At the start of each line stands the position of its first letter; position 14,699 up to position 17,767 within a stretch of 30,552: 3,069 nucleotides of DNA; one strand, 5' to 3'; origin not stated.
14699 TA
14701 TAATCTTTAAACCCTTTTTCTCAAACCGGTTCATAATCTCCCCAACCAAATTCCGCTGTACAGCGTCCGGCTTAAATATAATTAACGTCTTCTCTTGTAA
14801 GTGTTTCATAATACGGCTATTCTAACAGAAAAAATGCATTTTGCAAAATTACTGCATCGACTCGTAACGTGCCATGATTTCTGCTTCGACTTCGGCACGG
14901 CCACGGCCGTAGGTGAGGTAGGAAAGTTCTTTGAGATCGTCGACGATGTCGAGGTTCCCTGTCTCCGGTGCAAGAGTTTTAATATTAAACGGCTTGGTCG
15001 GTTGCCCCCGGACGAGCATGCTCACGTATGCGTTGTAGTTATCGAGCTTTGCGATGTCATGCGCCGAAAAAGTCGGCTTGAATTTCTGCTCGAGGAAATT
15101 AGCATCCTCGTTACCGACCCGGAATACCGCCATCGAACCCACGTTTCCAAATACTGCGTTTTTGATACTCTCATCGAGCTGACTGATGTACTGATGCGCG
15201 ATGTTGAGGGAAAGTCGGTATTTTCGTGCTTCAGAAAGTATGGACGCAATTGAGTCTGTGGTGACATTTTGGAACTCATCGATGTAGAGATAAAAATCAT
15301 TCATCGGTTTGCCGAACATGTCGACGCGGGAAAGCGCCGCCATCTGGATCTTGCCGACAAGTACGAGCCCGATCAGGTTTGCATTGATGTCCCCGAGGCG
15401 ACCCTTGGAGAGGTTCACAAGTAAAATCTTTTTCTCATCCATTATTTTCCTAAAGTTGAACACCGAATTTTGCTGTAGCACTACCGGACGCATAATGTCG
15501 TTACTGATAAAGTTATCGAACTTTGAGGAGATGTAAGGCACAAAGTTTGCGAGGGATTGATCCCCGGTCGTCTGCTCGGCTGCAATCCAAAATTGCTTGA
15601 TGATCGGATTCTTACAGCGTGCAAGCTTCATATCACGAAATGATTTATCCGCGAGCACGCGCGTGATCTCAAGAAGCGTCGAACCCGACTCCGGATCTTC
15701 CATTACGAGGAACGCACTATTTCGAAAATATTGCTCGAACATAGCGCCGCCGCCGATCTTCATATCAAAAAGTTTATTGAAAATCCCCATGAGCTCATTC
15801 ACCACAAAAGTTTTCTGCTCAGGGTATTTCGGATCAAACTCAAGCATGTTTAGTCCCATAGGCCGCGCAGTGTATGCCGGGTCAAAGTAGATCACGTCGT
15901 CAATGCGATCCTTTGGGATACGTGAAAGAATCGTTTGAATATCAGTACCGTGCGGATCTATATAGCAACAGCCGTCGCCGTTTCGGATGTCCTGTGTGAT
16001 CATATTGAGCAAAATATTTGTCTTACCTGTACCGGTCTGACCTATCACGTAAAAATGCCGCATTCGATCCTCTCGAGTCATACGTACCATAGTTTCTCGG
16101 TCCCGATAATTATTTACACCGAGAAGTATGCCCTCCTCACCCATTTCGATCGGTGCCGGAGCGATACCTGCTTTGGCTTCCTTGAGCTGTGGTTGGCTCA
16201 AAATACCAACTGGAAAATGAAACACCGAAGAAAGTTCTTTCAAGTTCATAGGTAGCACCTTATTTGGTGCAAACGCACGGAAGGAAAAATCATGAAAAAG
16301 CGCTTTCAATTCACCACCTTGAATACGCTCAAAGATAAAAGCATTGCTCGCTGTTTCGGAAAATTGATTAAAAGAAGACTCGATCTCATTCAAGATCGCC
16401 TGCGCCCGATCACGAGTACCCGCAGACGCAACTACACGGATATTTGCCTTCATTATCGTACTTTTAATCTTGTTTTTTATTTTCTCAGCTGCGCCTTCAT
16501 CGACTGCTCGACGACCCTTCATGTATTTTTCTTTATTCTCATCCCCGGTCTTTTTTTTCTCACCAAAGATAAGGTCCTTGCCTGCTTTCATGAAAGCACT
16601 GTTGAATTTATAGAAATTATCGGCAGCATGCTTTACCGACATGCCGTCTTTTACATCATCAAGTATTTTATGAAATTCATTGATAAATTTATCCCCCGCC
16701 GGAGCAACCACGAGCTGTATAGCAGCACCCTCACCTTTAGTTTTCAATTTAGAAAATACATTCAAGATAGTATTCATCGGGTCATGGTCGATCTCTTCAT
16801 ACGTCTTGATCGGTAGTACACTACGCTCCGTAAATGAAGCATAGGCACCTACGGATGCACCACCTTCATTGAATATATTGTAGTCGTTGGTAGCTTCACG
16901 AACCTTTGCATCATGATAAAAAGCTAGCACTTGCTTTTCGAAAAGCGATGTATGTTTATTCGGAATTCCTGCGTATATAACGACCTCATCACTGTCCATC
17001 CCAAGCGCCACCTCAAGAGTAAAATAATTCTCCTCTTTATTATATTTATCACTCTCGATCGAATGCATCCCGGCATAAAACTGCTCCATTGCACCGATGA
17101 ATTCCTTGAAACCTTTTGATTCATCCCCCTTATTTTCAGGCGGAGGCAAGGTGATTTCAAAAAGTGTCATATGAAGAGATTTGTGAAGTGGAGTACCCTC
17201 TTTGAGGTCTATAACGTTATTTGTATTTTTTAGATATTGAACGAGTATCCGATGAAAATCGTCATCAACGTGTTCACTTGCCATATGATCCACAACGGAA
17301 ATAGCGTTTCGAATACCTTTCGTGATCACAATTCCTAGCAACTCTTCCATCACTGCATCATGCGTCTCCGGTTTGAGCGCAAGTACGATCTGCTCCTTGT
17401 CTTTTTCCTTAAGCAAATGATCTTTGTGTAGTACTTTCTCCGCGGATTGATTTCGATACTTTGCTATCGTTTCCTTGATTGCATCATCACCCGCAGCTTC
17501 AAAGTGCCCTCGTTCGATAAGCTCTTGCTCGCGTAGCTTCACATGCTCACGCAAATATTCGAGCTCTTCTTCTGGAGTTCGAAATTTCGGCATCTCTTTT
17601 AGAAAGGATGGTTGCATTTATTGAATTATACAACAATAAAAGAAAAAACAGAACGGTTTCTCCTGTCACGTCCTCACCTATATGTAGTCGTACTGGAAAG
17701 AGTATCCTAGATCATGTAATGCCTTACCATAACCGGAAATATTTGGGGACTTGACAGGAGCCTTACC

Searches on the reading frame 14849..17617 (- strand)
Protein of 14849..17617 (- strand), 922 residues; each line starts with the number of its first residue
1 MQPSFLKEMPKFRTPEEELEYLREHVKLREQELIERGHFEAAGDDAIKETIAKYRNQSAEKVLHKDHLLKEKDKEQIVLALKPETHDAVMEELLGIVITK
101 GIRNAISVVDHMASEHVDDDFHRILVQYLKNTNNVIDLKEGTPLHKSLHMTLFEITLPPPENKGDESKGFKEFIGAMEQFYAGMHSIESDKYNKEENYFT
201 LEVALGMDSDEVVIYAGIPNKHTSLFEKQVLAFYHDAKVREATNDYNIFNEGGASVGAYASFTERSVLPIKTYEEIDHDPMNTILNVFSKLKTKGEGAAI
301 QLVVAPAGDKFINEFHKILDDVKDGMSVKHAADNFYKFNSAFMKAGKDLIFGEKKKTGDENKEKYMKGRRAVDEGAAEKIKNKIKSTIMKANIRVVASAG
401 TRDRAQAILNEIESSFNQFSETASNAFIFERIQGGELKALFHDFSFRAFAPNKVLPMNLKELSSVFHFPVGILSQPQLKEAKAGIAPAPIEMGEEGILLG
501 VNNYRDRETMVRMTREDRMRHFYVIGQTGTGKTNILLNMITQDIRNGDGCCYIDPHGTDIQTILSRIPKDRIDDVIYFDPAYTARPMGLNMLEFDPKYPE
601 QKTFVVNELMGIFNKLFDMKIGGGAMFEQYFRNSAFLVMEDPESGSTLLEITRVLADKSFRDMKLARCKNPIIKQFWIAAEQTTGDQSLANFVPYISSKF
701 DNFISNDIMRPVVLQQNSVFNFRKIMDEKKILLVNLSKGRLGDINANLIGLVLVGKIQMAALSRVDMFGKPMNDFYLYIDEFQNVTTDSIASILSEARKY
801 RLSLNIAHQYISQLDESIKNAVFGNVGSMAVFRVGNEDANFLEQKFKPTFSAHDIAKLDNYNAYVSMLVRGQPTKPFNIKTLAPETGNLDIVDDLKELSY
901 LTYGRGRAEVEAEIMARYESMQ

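Call 8: search_protein_families(library=pfam, proteins=[window:14849-17617:-], max_evalue=0.01)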
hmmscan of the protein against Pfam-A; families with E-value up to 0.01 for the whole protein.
window:14849-17617:- (922 aa): 3 families
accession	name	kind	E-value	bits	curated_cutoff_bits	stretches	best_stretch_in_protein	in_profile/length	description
PF10412.15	TrwB_AAD_bind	-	4.2e-05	23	20.5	1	514-558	10-54/387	Type IV secretion-system coupling protein DNA-binding domain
PF12696.13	TraG-D_C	-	5e-05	23.7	22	1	775-835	2-67/126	TraM recognition site of TraD and TraG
PF01935.23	DUF87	-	0.0023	18.5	23.2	0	520-557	24-62/220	Helicase HerA, central domain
